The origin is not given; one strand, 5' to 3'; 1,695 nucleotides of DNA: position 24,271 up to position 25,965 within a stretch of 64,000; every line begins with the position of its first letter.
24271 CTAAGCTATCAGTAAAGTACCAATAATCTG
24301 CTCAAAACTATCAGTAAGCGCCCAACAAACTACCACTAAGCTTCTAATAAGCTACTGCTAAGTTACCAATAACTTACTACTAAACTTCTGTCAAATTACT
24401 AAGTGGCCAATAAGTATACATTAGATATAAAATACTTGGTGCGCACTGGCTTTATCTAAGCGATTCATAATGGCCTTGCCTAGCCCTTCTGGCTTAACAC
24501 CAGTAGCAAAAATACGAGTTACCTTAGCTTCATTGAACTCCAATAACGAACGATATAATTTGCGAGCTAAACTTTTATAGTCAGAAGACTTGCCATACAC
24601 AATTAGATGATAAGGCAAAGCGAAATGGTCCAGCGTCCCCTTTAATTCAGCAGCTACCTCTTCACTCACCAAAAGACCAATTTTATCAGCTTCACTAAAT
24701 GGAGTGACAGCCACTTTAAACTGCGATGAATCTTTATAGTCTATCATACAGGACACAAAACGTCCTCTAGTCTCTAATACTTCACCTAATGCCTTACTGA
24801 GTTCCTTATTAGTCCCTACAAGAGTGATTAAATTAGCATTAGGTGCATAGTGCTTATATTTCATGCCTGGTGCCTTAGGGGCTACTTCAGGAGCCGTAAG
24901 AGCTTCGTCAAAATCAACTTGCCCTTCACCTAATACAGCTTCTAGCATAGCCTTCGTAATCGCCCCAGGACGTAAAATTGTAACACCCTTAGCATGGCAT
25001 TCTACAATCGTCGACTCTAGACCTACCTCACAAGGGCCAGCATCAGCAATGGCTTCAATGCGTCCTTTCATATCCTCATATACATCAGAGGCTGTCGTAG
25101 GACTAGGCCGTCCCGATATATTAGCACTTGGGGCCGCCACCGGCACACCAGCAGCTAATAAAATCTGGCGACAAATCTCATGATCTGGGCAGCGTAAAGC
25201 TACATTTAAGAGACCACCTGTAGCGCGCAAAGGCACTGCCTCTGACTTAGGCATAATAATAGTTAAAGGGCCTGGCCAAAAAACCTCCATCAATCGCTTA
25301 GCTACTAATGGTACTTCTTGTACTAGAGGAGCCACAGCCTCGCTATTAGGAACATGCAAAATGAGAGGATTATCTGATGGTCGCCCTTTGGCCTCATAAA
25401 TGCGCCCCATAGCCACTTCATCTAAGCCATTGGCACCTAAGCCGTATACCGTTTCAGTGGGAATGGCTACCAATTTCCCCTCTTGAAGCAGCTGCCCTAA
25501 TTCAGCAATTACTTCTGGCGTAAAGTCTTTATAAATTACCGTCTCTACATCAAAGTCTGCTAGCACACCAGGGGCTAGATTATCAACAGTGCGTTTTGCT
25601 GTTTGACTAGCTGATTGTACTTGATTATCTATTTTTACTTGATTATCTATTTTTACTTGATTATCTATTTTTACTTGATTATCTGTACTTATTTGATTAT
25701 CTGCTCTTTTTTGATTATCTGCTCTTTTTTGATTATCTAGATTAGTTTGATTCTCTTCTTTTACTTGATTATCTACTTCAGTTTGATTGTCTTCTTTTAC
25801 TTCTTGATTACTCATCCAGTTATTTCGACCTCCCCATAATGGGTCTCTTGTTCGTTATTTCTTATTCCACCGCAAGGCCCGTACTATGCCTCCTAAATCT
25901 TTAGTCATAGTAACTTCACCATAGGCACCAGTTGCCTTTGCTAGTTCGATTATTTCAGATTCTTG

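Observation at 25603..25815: Sua5/TsaC carries an N-terminal (xxxDNQ)x11 tail encoded by an 18-bp tandem repeat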

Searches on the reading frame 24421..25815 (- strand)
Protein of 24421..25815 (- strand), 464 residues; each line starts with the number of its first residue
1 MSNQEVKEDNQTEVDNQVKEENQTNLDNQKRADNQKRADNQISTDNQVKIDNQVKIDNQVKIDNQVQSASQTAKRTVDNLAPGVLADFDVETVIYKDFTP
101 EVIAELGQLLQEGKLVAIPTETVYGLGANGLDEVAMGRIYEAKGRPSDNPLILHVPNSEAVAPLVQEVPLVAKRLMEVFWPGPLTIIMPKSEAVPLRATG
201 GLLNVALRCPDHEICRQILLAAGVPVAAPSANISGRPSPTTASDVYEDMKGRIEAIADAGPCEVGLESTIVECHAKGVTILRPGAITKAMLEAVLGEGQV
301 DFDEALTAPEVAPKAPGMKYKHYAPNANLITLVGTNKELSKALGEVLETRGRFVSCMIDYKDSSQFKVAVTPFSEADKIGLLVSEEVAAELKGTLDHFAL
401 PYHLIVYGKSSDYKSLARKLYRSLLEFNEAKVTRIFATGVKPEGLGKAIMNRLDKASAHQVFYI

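Call 4: search_protein_families(library=pfam, proteins=[window:24421-25815:-])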
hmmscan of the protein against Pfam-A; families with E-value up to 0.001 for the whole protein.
window:24421-25815:- (464 aa): 2 families
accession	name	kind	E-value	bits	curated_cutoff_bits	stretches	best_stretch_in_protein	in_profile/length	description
PF01300.24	Sua5_yciO_yrdC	-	7.6e-57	192.1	25.1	1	109-284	2-178/178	Telomere recombination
PF03481.19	Sua5_C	-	8e-29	101.3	22.9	1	286-458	1-136/136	Threonylcarbamoyl-AMP synthase, C-terminal domain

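Call 5: find_homologous_proteins(query=window:24424-25815:-)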
Query window:24424-25815:- (464 aa): 8000 proteins with E <= 0.001 among 8000 candidates; the best 120 are listed.
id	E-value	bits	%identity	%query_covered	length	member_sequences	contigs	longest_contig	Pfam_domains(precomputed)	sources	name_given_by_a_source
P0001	1.7e-280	948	96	100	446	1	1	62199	PF01300.25,PF03481.20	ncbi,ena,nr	ncbi:MAG: L-threonylcarbamoyladenylate synthase [Veillonella caviae]|nr:L-threonylcarbamoyladenylate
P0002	1.3e-207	708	72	100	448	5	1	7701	PF01300.25,PF03481.20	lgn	-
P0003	4.0e-177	608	74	81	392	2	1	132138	PF01300.25,PF03481.20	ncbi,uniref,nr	ncbi:L-threonylcarbamoyladenylate synthase [uncultured Veillonella sp.]|uniref:L-threonylcarbamoylad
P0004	3.8e-155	535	69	80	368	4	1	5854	PF01300.25,PF03481.20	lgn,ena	-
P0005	6.8e-141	488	62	80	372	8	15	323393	PF01300.25,PF03481.20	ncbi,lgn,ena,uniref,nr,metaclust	ncbi:L-threonylcarbamoyladenylate synthase [Veillonella intestinalis]|uniref:L-threonylcarbamoyladen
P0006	7.6e-140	485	61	80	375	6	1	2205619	PF01300.25,PF03481.20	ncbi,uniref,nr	ncbi:L-threonylcarbamoyladenylate synthase [Veillonella criceti]|uniref:Threonylcarbamoyl-AMP syntha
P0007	2.0e-139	483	62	80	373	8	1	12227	PF01300.25,PF03481.20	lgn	-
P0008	7.8e-135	468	69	70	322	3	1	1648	PF01300.25,PF03481.20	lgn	-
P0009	2.6e-128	447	59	81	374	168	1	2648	PF01300.25,PF03481.20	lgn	-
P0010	1.0e-123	432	57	81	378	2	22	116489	PF01300.25,PF03481.20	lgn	-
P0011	1.2e-123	431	57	81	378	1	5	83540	PF01300.25,PF03481.20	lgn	-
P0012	1.2e-123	431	57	81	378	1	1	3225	PF01300.25,PF03481.20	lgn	-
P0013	7.4e-123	429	56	81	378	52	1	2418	PF01300.25,PF03481.20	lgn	-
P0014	1.2e-122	428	59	80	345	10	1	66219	PF01300.25,PF03481.20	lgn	-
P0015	1.9e-120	421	58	80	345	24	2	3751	PF01300.25,PF03481.20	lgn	-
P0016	3.5e-120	420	56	81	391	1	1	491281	PF01300.25,PF03481.20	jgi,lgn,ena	-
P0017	1.8e-118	414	56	81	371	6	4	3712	PF01300.25,PF03481.20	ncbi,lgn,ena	-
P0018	4.0e-118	413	55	81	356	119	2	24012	PF01300.25,PF03481.20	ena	-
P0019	4.1e-118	413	56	81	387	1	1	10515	PF01300.25,PF03481.20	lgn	-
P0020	1.2e-115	405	55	81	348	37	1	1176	PF01300.25,PF03481.20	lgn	-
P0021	4.3e-115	403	56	80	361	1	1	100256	PF01300.25,PF03481.20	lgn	-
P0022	2.5e-114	401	56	77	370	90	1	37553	PF01300.25,PF03481.20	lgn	-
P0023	3.9e-112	394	54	80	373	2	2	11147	PF01300.25,PF03481.20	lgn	-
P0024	1.4e-111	392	50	80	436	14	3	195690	PF01300.25,PF03481.20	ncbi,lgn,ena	-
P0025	1.6e-111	391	53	81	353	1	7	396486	PF01300.25,PF03481.20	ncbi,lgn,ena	-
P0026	3.3e-111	390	53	81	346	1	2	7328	PF01300.25,PF03481.20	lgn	-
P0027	8.2e-111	389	69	56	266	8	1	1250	PF01300.25,PF03481.20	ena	-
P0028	4.4e-110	387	51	81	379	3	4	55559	PF01300.25,PF03481.20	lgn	-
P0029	5.7e-109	383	51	81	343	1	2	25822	PF01300.25,PF03481.20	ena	-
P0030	7.5e-109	383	53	80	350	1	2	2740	PF01300.25,PF03481.20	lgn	-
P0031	9.0e-109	382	54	76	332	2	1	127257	PF01300.25,PF03481.20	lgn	-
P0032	9.2e-109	382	51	81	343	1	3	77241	PF01300.25,PF03481.20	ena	-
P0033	1.1e-108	382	53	81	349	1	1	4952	PF01300.25,PF03481.20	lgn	-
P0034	2.5e-108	381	53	80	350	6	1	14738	PF01300.25,PF03481.20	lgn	-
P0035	2.8e-108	381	52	81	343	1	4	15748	PF01300.25,PF03481.20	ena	-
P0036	3.0e-108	381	52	81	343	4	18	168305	PF01300.25,PF03481.20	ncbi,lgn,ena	-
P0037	3.3e-108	381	52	81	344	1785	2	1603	PF01300.25,PF03481.20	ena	-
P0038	4.0e-108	380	51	81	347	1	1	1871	PF01300.25,PF03481.20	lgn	-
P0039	4.0e-108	380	52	81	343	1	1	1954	PF01300.25,PF03481.20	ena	-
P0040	4.0e-108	380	53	77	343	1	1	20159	PF01300.25,PF03481.20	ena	-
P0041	4.9e-108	380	53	77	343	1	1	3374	PF01300.25,PF03481.20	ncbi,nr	ncbi:MAG: threonylcarbamoyl-AMP synthase [Veillonella sp.]|nr:threonylcarbamoyl-AMP synthase [Veillo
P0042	4.9e-108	380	52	81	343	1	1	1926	PF01300.25,PF03481.20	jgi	-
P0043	5.2e-108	380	53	77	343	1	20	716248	PF01300.25,PF03481.20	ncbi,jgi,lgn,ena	-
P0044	5.3e-108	380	50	81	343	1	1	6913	PF01300.25,PF03481.20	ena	-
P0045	5.4e-108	380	52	81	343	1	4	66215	PF01300.25,PF03481.20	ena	-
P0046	6.7e-108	380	53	81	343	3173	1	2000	PF01300.25,PF03481.20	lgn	-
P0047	1.0e-107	379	52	81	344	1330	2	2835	PF01300.25,PF03481.20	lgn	-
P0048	1.1e-107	379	54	76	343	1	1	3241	PF01300.25,PF03481.20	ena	-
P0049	1.5e-107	378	50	81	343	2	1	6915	PF01300.25,PF03481.20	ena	-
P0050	1.7e-107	378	52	81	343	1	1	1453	PF01300.25,PF03481.20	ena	-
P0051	1.9e-107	378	52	81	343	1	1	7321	PF01300.25,PF03481.20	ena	-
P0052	2.3e-107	378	52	81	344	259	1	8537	PF01300.25,PF03481.20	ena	-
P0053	2.4e-107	378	52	81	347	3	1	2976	PF01300.25,PF03481.20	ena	-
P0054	2.7e-107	378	53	81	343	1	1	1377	PF01300.25,PF03481.20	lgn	-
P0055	2.8e-107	378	53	81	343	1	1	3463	PF01300.25,PF03481.20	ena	-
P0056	3.5e-107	377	53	81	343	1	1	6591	PF01300.25,PF03481.20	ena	-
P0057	3.6e-107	377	50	81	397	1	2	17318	PF01300.25,PF03481.20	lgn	-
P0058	4.7e-107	377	53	81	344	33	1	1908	PF01300.25,PF03481.20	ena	-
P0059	6.0e-107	376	53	81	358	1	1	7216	PF01300.25,PF03481.20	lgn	-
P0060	8.0e-107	376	51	80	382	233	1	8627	PF01300.25,PF03481.20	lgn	-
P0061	8.3e-107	376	51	81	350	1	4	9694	PF01300.25,PF03481.20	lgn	-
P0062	1.1e-106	376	52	81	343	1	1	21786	PF01300.25,PF03481.20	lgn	-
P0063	1.1e-106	376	52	81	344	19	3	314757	PF01300.25,PF03481.20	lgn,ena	-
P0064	1.1e-106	376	51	81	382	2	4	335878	PF01300.25,PF03481.20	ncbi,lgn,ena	-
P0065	1.4e-106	375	52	80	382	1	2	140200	PF01300.25,PF03481.20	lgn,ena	-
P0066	1.5e-106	375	52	81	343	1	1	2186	PF01300.25,PF03481.20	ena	-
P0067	2.1e-106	375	52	81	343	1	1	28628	PF01300.25,PF03481.20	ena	-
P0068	2.1e-106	375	52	81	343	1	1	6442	PF01300.25,PF03481.20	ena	-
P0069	2.5e-106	374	52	81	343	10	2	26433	PF01300.25,PF03481.20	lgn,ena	-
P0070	2.8e-106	374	51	81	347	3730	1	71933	PF01300.25,PF03481.20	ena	-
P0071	3.1e-106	374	52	81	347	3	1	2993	PF01300.25,PF03481.20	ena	-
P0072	3.6e-106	374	53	78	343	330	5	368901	PF01300.25,PF03481.20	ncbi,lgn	ncbi:MAG: L-threonylcarbamoyladenylate synthase [Veillonella parvula]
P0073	8.7e-106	373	51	81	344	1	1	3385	PF01300.25,PF03481.20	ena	-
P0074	8.8e-106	373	53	81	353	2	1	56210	PF01300.25,PF03481.20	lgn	-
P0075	9.2e-106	373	52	81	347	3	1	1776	PF01300.25,PF03481.20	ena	-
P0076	9.4e-106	372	53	80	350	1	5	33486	PF01300.25,PF03481.20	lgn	-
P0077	9.6e-106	372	52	81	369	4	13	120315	PF01300.25,PF03481.20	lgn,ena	-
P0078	9.9e-106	372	52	80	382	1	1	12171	PF01300.25,PF03481.20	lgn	-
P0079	1.5e-105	372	52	81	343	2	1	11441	PF01300.25,PF03481.20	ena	-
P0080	1.5e-105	372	52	81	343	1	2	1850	PF01300.25,PF03481.20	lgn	-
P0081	2.1e-105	371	51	78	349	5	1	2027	PF01300.25,PF03481.20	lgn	-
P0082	2.7e-105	371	53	77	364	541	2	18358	PF01300.25,PF03481.20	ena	-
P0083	3.3e-105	371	51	81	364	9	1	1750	PF01300.25,PF03481.20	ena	-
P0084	4.3e-105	370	52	81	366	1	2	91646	PF01300.25,PF03481.20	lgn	-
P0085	5.1e-105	370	50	80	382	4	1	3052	PF01300.25,PF03481.20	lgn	-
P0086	6.5e-105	370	52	81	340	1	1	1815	PF01300.25,PF03481.20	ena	-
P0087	6.6e-105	370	54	77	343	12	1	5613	PF01300.25,PF03481.20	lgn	-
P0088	8.4e-105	369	51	81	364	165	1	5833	PF01300.25,PF03481.20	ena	-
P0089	1.1e-104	369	67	54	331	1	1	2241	PF01300.25,PF03481.20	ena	-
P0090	1.4e-104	369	49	81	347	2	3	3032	PF01300.25,PF03481.20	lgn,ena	-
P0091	2.3e-104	368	51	81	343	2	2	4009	PF01300.25,PF03481.20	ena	-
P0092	2.6e-104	368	52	79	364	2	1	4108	PF01300.25,PF03481.20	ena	-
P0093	3.0e-104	368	52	81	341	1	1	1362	PF01300.25,PF03481.20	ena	-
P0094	5.1e-104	367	54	77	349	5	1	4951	PF01300.25,PF03481.20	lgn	-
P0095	6.1e-104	367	53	77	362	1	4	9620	PF01300.25,PF03481.20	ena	-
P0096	6.7e-104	366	52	81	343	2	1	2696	PF01300.25,PF03481.20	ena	-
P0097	1.1e-103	366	61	55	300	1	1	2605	PF01300.25,PF03481.20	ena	-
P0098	2.6e-103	364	53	81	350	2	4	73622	PF01300.25,PF03481.20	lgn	-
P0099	1.2e-102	362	51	79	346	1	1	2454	PF01300.25,PF03481.20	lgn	-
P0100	2.3e-102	361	50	80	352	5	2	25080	PF01300.25,PF03481.20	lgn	-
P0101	2.4e-102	361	51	79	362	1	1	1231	PF01300.25,PF03481.20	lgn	-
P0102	3.0e-102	361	50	80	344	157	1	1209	PF01300.25,PF03481.20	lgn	-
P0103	3.9e-102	361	62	55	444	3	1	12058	PF01300.25,PF03481.20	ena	-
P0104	9.3e-102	359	50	79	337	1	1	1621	PF01300.25,PF03481.20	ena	-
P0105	1.9e-101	358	52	79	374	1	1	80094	PF01300.25,PF03481.20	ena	-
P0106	3.3e-101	358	51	77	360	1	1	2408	PF01300.25,PF03481.20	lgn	-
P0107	5.0e-101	357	51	81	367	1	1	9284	PF01300.25,PF03481.20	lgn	-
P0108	5.9e-101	357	49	79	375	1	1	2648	PF01300.25,PF03481.20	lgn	-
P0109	6.3e-101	357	53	77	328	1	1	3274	PF01300.25,PF03481.20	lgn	-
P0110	2.5e-100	355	52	77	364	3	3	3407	PF01300.25,PF03481.20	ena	-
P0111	4.7e-100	354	52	79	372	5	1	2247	PF01300.25,PF03481.20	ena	-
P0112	8.0e-100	353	49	81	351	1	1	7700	PF01300.25,PF03481.20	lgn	-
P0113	8.9e-100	353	51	79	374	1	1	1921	PF01300.25,PF03481.20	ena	-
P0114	1.1e-99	353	49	80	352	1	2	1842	PF01300.25,PF03481.20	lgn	-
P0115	1.8e-99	352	51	79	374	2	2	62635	PF01300.25,PF03481.20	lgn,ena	-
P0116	2.2e-99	351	51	81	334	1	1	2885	PF01300.25,PF03481.20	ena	-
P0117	3.4e-99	351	51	79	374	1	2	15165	PF01300.25,PF03481.20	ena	-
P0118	3.5e-99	351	51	79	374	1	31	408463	PF01300.25,PF03481.20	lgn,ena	-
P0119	4.0e-99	351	53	77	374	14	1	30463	PF01300.25,PF03481.20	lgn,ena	-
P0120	6.0e-99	350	51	79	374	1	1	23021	PF01300.25,PF03481.20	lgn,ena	-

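Call 7: find_encoding_contigs(protein=P0001, flank=4000, max_places=4)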
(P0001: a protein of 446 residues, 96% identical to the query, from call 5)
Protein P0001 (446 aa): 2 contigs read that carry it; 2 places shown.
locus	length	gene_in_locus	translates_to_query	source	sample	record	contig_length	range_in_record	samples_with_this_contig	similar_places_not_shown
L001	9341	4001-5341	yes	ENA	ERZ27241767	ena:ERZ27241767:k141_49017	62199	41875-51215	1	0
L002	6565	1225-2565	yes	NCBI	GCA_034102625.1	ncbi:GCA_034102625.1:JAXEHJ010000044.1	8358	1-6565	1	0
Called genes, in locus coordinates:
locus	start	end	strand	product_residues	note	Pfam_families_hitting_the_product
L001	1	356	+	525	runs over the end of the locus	-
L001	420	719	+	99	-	PF02229:PC4 (weak)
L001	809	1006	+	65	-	PF01197:Ribosomal_L31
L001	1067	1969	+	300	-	PF07136:DUF1385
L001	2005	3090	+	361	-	PF03462:PCRF, PF00472:RF-1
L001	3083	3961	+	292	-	PF17827:PrmC_N, PF05175:MTS, PF13847:Methyltransf_31, PF13649:Methyltransf_25, PF07669:Eco57I (weak)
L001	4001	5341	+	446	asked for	PF01300:Sua5_yciO_yrdC, PF03481:Sua5_C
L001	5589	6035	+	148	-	PF01451:LMWPc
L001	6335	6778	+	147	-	PF02502:LacAB_rpiB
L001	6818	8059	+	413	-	PF00464:SHMT, PF00155:Aminotran_1_2, PF01212:Beta_elim_lyase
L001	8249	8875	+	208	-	PF14681:UPRTase, PF00156:Pribosyltran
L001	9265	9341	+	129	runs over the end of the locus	PF03413:PepSY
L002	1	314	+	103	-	PF00472:RF-1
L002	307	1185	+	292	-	PF17827:PrmC_N, PF05175:MTS, PF13847:Methyltransf_31, PF13649:Methyltransf_25, PF07669:Eco57I (weak)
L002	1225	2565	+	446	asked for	PF01300:Sua5_yciO_yrdC, PF03481:Sua5_C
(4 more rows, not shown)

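Call 8: find_encoding_contigs(protein=P0002, flank=4000, max_places=4)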
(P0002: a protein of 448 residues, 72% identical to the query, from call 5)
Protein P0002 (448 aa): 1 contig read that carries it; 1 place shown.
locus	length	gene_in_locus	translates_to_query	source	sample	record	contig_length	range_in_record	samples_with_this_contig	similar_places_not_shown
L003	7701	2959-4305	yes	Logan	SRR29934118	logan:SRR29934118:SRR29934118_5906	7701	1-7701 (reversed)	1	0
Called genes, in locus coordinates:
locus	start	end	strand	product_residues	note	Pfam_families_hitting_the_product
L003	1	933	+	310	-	?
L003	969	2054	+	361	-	PF03462:PCRF, PF00472:RF-1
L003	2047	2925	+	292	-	PF17827:PrmC_N, PF05175:MTS, PF13847:Methyltransf_31, PF13649:Methyltransf_25 (weak), PF07669:Eco57I (weak)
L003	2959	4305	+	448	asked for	PF01300:Sua5_yciO_yrdC, PF03481:Sua5_C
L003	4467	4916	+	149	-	PF01451:LMWPc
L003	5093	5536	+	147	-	PF02502:LacAB_rpiB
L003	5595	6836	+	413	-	PF00464:SHMT, PF00155:Aminotran_1_2, PF01212:Beta_elim_lyase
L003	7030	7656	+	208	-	PF14681:UPRTase, PF00156:Pribosyltran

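Call 9: find_encoding_contigs(protein=window:24424-25815:-, flank=4000, max_places=6)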
Protein window:24424-25815:- (464 aa): 3 contigs read that carry it; 1 place shown.
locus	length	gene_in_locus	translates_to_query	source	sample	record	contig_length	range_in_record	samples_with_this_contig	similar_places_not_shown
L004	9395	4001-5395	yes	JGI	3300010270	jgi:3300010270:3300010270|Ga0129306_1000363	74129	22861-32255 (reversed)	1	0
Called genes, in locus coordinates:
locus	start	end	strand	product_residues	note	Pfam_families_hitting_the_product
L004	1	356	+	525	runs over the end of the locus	-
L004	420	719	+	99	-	PF02229:PC4 (weak)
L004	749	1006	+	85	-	PF01197:Ribosomal_L31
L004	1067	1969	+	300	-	PF07136:DUF1385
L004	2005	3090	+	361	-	PF03462:PCRF, PF00472:RF-1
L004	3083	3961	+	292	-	PF17827:PrmC_N, PF05175:MTS, PF13847:Methyltransf_31, PF13649:Methyltransf_25, PF07669:Eco57I (weak)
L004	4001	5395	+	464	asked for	-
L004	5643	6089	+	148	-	PF01451:LMWPc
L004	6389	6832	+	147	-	PF02502:LacAB_rpiB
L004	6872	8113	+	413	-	PF00464:SHMT, PF00155:Aminotran_1_2, PF01212:Beta_elim_lyase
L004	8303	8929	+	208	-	PF14681:UPRTase, PF00156:Pribosyltran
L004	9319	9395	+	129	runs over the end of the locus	PF03413:PepSY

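Call 12: list_cluster_members(proteins=[window:24424-25815:-, P0001, P0002, P0003])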
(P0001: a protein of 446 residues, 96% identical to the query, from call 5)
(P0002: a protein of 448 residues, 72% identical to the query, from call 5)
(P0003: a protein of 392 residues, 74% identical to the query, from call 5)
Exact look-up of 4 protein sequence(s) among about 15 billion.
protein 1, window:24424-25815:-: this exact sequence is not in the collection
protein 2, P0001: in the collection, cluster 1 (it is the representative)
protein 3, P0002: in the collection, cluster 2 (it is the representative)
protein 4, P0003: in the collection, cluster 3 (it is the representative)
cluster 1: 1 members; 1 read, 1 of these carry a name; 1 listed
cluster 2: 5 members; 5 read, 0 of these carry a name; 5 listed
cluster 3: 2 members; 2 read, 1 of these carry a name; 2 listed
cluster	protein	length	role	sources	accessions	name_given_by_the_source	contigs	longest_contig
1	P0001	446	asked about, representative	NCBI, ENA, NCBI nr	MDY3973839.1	MAG: L-threonylcarbamoyladenylate synthase [Veillonella caviae] | L-threonylcarbamoyladenylate synthase [Veillonella caviae]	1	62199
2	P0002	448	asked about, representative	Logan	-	-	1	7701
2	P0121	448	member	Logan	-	-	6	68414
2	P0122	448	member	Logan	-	-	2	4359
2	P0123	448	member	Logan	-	-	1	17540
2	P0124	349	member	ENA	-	-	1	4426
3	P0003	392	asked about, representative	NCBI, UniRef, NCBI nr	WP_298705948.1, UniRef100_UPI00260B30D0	L-threonylcarbamoyladenylate synthase [uncultured Veillonella sp.] | L-threonylcarbamoyladenylate synthase n=1 Tax=uncultured Veillonella sp. TaxID=159268 ...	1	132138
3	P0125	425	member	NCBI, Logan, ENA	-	-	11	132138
